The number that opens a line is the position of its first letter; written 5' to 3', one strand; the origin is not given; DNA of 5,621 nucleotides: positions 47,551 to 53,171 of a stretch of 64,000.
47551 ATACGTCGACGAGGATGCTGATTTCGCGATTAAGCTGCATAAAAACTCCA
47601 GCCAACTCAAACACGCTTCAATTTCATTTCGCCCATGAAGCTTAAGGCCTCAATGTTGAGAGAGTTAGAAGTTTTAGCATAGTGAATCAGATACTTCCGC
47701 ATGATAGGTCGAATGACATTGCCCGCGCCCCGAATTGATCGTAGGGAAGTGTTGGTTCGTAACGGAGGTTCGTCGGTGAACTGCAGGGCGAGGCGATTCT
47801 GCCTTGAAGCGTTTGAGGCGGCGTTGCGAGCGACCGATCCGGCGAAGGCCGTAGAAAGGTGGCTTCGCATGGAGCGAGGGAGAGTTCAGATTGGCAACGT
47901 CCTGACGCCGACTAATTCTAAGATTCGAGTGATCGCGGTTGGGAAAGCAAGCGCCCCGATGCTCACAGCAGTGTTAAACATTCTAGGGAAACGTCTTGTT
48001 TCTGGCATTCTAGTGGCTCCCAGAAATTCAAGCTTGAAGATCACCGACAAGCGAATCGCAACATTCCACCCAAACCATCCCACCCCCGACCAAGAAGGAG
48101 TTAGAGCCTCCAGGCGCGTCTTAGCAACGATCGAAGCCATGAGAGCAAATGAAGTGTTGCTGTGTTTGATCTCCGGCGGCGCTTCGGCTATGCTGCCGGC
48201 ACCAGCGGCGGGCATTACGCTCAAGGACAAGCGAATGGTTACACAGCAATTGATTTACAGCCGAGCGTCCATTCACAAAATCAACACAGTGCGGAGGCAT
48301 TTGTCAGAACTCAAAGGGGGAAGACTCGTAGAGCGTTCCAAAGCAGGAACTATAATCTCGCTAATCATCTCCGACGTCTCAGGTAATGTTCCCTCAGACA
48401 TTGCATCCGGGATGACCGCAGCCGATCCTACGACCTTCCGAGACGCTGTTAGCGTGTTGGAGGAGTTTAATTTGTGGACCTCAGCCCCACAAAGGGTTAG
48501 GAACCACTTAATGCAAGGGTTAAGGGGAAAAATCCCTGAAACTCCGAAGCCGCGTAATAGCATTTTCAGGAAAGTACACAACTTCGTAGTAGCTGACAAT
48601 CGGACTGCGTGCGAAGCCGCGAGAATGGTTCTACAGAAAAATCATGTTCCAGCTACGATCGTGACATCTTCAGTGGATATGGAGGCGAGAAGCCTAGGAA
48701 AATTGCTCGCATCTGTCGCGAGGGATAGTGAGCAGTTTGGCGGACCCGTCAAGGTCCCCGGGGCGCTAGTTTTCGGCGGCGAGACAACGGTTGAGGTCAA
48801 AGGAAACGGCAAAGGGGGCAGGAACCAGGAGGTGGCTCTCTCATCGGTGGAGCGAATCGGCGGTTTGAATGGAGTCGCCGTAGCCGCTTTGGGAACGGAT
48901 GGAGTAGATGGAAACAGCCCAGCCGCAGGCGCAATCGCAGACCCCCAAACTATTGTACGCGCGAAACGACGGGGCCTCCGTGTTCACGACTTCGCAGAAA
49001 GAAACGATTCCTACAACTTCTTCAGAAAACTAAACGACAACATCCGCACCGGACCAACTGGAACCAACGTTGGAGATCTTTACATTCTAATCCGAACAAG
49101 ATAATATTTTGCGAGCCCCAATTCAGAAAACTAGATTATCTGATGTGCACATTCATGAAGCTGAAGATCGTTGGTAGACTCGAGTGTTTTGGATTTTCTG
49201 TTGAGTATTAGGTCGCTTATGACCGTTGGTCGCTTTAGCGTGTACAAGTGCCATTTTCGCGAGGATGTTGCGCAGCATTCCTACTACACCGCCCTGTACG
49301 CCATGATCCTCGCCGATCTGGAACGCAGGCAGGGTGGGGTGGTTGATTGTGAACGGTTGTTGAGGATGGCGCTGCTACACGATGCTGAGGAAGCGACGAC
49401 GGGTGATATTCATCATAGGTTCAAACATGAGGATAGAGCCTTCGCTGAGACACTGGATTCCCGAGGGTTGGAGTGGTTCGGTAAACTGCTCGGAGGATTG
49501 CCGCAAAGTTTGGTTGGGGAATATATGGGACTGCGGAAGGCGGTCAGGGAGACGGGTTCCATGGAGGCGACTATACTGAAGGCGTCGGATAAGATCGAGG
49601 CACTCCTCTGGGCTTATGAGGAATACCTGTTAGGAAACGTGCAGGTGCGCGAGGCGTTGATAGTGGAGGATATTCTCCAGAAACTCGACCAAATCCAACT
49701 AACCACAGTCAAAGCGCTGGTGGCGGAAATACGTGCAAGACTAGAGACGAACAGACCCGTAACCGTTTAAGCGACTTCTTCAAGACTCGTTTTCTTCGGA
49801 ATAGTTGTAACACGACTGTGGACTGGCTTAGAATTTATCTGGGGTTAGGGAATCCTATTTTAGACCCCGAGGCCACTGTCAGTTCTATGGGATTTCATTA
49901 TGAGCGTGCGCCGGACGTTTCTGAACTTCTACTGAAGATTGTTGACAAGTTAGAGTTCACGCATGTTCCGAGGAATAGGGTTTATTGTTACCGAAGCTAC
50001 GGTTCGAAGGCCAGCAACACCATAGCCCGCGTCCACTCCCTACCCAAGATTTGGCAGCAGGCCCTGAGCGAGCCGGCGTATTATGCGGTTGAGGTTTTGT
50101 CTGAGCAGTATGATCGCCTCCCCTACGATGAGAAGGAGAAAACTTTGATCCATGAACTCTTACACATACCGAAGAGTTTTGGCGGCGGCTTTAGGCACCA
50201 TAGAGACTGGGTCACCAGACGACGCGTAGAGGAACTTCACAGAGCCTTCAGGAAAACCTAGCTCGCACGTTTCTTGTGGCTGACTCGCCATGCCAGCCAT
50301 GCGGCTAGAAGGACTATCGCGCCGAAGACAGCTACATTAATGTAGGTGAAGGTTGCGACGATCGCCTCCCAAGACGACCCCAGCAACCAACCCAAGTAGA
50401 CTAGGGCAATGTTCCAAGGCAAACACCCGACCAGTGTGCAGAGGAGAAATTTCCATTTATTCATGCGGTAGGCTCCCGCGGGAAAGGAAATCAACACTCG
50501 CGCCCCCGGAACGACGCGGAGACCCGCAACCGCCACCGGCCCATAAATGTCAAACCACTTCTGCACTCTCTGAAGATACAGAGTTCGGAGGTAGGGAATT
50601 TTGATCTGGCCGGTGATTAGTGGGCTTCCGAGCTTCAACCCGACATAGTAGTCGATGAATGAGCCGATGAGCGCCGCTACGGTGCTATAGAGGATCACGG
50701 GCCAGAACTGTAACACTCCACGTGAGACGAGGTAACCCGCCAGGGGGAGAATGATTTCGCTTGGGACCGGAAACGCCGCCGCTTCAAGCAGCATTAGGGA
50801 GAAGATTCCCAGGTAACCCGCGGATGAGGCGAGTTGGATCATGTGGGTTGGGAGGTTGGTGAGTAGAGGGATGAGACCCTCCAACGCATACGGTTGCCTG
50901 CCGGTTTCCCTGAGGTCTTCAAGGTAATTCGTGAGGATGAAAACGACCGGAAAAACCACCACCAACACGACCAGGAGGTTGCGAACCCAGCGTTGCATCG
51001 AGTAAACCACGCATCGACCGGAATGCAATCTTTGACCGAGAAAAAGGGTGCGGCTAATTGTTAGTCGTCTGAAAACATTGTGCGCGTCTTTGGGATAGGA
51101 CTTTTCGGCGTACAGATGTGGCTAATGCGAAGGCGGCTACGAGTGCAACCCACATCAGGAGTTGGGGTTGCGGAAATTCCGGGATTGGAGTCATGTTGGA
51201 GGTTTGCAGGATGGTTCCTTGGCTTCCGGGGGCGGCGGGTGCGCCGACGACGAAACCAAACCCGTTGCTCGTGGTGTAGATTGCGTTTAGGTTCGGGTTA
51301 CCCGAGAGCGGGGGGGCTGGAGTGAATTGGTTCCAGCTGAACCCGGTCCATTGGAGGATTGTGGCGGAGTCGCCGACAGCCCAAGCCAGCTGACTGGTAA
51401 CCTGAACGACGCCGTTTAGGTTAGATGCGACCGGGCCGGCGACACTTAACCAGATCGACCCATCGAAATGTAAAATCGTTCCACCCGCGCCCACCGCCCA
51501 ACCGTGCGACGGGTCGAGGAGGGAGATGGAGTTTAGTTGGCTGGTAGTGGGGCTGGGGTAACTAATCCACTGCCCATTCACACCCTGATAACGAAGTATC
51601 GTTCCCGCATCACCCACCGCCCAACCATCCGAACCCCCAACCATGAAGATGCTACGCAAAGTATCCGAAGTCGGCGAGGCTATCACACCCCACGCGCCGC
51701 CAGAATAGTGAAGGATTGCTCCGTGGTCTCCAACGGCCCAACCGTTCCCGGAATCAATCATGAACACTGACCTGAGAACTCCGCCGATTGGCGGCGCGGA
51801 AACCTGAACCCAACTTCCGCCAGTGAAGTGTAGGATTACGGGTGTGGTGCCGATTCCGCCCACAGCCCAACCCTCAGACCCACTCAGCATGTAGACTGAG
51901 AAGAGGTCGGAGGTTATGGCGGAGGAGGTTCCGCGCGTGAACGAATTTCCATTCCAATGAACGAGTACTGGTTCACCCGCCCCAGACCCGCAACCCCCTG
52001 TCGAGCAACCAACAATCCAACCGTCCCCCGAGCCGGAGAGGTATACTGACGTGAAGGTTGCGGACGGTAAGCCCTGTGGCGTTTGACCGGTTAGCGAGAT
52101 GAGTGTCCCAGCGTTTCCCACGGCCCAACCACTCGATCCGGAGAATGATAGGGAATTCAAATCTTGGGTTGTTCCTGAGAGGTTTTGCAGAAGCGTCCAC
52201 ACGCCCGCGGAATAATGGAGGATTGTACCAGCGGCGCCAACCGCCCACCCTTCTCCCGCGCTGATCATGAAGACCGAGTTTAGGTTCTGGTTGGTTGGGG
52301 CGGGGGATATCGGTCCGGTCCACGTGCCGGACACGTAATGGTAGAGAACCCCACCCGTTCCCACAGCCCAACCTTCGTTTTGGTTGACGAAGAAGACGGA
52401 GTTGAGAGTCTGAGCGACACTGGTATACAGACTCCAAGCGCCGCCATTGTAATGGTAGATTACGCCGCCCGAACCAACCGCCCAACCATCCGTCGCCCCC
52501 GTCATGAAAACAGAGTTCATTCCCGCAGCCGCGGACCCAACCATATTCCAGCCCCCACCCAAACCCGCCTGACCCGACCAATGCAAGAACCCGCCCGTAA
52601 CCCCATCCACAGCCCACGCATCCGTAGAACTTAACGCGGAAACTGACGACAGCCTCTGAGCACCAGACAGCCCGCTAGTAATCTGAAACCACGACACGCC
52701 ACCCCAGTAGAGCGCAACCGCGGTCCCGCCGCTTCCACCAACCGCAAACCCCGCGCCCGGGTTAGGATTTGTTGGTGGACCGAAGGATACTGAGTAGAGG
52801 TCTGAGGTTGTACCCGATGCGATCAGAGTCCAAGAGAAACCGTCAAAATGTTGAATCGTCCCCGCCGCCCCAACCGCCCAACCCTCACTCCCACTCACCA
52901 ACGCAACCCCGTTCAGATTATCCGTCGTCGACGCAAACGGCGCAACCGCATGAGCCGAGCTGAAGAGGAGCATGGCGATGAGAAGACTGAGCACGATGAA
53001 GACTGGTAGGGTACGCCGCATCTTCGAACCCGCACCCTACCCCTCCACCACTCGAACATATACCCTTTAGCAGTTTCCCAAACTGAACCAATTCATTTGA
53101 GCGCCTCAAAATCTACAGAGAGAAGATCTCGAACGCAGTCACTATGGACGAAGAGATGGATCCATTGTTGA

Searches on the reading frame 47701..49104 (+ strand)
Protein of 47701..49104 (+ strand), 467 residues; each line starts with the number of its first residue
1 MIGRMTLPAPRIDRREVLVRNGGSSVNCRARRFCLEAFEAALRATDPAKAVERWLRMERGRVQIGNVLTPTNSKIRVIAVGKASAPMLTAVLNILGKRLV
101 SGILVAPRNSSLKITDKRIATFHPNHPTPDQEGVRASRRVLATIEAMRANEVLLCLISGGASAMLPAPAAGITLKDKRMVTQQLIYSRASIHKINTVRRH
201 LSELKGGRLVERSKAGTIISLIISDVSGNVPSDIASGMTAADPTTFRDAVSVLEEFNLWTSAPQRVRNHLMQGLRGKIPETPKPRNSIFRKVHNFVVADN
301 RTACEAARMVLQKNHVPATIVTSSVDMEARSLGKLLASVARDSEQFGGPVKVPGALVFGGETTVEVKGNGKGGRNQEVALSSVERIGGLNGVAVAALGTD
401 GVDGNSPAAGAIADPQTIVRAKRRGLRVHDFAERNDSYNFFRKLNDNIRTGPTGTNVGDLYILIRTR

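Call 56: search_protein_families(library=pfam, max_evalue=0.00001, proteins=[window:47701-49104:+])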
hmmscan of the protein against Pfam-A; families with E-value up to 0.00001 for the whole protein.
window:47701-49104:+ (467 aa): 2 families
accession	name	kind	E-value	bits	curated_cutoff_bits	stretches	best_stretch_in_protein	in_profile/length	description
PF13660.11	DUF4147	-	1.3e-68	231.4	23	1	35-270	3-233/234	Domain of unknown function (DUF4147)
PF05161.18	MOFRL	-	8.2e-37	126.1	28.3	1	355-459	2-106/106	MOFRL family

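Call 77: search_protein_families(library=ncbifam, max_evalue=0.00001, proteins=[window:47701-49104:+])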
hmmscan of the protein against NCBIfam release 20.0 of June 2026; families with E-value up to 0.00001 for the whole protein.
window:47701-49104:+ (467 aa): 2 families
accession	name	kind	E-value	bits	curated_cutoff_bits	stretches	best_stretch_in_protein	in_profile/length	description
NF041176.1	GlyK_Thmprot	equivalog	4.2e-81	273.3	550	1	41-464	4-395/397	glycerate 2-kinase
NF040791.1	gly_kin_Thpl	equivalog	3.8e-56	191.1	670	1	30-461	13-408/410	glycerate 2-kinase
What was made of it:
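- A glycerate 2-kinase lies at 47701-49104 (call 77).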

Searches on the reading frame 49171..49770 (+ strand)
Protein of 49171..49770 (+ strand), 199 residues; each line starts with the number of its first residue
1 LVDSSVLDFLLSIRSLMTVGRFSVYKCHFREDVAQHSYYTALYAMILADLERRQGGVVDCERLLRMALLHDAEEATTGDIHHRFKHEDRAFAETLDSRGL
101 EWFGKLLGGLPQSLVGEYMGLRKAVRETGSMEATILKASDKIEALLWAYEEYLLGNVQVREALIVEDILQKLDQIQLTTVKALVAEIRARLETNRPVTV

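Call 56: search_protein_families(library=pfam, max_evalue=0.00001, proteins=[window:49171-49770:+])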
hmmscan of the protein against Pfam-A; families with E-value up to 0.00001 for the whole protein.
window:49171-49770:+ (199 aa): 3 families
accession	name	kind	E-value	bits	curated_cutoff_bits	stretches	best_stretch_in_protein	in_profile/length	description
PF12917.13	YfbR-like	-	1.7e-27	96.7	25.9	1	9-187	2-178/182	5'-deoxynucleotidase YfbR-like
PF13023.12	HD_3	-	3.6e-16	60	22.5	1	16-151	4-134/165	HD domain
PF01966.28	HD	-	8.7e-06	26.4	22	0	33-144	1-115/116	HD domain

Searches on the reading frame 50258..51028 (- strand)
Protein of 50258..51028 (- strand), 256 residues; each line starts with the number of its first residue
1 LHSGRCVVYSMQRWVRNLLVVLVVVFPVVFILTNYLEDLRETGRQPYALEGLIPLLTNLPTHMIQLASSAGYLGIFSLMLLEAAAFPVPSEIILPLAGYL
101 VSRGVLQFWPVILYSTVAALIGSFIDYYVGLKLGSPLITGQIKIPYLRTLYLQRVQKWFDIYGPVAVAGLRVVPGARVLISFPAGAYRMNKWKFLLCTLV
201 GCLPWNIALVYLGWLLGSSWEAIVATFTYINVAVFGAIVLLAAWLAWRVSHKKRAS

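Call 56: search_protein_families(library=pfam, max_evalue=0.00001, proteins=[window:50258-51028:-])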
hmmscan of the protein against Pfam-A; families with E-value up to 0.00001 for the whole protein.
window:50258-51028:- (256 aa): 1 family
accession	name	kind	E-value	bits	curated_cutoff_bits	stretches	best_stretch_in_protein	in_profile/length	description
PF09335.16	VTT_dom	-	4.9e-23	82.4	33.9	1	88-214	1-122/123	VTT domain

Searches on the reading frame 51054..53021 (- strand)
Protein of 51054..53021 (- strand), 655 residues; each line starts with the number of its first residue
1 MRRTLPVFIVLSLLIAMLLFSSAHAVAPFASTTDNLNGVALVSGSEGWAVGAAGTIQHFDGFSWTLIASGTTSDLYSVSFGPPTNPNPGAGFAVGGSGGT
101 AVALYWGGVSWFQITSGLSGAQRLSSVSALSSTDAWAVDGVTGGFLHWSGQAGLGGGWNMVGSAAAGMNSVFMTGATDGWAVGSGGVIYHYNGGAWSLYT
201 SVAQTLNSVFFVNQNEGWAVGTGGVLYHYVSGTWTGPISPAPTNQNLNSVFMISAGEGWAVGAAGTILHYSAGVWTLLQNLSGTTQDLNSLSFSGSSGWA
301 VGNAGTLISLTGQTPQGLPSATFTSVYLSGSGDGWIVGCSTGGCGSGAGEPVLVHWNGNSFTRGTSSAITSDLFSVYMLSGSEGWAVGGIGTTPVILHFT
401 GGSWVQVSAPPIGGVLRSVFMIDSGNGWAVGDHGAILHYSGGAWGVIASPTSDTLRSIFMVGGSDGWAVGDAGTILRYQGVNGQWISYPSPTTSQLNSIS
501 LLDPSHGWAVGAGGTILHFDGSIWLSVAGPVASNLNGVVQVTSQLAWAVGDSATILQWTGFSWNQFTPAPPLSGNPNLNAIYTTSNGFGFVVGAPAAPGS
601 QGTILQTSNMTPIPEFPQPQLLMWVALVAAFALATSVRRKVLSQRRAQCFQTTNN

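Call 56: search_protein_families(library=pfam, max_evalue=0.00001, proteins=[window:51054-53021:-])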
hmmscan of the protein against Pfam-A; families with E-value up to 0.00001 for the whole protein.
window:51054-53021:- (655 aa): 1 family
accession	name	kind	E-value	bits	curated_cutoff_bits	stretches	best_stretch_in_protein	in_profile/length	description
PF14870.12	PSII_BNR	-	3e-13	50.1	27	0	484-578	8-109/303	Photosynthesis system II assembly factor YCF48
